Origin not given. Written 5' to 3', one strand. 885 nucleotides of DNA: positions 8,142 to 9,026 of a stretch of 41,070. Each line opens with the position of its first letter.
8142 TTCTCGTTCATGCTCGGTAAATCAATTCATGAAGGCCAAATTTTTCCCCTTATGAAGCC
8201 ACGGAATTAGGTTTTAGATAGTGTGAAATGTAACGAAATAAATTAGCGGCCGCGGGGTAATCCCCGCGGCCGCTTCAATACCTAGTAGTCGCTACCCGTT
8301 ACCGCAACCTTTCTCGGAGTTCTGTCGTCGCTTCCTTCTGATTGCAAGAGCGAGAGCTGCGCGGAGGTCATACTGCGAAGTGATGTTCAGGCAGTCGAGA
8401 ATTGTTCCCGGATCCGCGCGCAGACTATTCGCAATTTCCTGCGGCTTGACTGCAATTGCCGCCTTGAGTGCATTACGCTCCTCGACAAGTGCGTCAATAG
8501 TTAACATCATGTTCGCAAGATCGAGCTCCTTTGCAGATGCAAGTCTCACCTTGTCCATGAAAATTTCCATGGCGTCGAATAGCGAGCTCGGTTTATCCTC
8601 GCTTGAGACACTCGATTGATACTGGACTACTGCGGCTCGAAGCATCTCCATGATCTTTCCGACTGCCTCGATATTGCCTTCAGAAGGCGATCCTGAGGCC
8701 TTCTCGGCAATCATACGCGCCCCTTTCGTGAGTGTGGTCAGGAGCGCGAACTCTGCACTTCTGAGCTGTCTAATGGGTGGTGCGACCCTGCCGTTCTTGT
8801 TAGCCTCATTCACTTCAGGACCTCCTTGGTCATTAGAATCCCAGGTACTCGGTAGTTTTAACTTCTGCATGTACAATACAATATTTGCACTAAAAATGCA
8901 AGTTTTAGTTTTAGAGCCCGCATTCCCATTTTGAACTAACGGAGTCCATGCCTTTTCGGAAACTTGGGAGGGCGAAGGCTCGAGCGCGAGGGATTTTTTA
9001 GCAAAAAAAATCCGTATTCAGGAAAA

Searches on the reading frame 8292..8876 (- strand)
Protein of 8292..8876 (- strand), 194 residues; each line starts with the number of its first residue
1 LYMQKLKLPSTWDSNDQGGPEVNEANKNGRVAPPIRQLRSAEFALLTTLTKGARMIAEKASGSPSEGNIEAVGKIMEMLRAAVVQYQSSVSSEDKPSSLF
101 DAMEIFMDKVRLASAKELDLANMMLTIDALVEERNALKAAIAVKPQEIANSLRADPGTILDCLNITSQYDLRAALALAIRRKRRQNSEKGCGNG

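Call 30: search_protein_families(library=pfam, proteins=[window:8292-8876:-], max_evalue=0.1)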
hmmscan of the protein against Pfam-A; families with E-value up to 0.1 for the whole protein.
window:8292-8876:- (194 aa): 1 family
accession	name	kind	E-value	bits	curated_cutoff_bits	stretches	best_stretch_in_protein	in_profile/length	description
PF03444.21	HrcA_DNA-bdg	-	0.059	13.5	21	0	129-164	12-45/79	Winged helix-turn-helix transcription repressor, HrcA DNA-binding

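Call 40: list_cluster_members(proteins=[window:8292-8870:-, window:8292-8813:-, window:22015-22623:-, window:6744-8210:+, window:9158-9592:+, window:4464-6131:+, window:20896-21948:+, window:22844-23887:+, window:35799-37223:-, window:9655-10542:+])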
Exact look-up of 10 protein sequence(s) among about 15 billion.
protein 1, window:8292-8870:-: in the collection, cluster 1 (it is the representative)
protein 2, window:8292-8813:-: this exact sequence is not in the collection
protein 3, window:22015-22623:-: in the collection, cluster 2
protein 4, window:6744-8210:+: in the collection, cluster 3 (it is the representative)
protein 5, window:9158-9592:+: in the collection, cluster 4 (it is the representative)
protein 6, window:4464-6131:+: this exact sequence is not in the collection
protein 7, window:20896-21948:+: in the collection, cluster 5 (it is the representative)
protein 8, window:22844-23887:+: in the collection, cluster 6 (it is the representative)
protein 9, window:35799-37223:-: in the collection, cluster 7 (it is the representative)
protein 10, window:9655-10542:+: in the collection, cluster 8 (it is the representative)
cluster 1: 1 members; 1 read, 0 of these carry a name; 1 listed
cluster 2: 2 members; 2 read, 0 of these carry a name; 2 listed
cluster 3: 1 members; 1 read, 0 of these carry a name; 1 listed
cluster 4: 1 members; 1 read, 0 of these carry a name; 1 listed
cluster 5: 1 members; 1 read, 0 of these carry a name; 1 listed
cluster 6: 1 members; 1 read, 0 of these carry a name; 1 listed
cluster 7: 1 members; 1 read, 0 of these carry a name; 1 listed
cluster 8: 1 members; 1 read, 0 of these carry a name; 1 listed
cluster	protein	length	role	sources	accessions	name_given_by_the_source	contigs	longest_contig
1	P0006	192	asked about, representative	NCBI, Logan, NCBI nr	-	-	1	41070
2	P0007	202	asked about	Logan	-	-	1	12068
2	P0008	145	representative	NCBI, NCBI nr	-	-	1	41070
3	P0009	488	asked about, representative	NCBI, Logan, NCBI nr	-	-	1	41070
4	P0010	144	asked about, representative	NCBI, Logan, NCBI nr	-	-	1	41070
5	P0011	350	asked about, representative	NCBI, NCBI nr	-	-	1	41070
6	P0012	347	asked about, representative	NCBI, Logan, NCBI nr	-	-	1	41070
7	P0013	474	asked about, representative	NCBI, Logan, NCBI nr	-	-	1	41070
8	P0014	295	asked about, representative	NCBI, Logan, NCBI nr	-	-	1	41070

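Call 41: find_encoding_contigs(protein=P0009, flank=10000, max_places=10)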
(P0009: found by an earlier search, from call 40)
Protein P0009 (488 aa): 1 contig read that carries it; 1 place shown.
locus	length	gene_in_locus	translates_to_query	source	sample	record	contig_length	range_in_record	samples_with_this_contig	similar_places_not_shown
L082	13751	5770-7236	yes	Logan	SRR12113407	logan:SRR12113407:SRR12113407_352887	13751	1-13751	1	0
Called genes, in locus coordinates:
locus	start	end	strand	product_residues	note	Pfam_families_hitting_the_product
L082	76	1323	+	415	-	PF00587:tRNA-synt_2b, PF03129:HGTP_anticodon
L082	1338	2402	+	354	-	PF06723:MreB_Mbl, PF00022:Actin (faint), PF11104:PilM_2 (faint), PF00012:HSP70, PF06277:EutA (weak), PF14450:FtsA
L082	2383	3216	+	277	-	PF04085:MreC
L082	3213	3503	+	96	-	-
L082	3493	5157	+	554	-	PF03717:PBP_dimer, PF00905:Transpeptidase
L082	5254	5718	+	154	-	PF03449:GreA_GreB_N, PF01272:GreA_GreB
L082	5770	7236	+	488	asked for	PF01336:tRNA_anti-codon, PF00152:tRNA-synt_2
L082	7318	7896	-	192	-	-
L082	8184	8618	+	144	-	PF02381:MraZ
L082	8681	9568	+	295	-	PF01795:Methyltransf_5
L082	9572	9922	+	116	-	-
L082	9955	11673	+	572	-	PF03717:PBP_dimer, PF00905:Transpeptidase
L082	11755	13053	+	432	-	PF08245:Mur_ligase_M, PF02875:Mur_ligase_C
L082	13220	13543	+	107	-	PF00829:Ribosomal_L21p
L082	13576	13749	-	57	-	?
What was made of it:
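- Tried and rejected: The LysS contig starts at the 957-1004 palindrome (call 41).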

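Call 80: find_encoding_contigs(protein=P0007, flank=10000, max_places=4)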
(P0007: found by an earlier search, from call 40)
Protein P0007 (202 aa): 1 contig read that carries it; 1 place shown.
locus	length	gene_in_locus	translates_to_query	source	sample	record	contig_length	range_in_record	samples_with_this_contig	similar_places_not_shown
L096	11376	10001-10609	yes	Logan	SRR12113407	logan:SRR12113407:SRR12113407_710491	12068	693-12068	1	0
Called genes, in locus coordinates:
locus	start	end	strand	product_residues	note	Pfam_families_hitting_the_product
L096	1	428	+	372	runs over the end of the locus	?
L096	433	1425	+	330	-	PF02786:CPSase_L_D2 (faint), PF02655:ATP-grasp_3 (faint), PF07478:Dala_Dala_lig_C, PF08443:RimK (weak)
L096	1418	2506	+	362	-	PF01098:FTSW_RODA_SPOVE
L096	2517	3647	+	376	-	PF03033:Glyco_transf_28, PF04101:Glyco_tran_28_C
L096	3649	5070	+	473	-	PF00749:tRNA-synt_1c, PF19269:Anticodon_2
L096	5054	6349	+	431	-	PF01551:Peptidase_M23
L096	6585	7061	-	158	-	-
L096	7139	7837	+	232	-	-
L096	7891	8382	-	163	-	-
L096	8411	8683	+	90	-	PF01016:Ribosomal_L27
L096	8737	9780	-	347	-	PF00391:PEP-utilizers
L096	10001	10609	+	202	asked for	-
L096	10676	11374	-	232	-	?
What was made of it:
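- Islands 1 and 2 are embedded between host genes in Logan contigs L082 and L096 (calls 41, 80). Logan also reproduces them (calls 41, 80).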

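Call 92: search_dna_similar(query=P0007, collection=plasmids, mode=protein, max_evalue=0.01, max_rows=10)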
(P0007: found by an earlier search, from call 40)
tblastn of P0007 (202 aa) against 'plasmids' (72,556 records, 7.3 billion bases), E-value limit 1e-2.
No match.
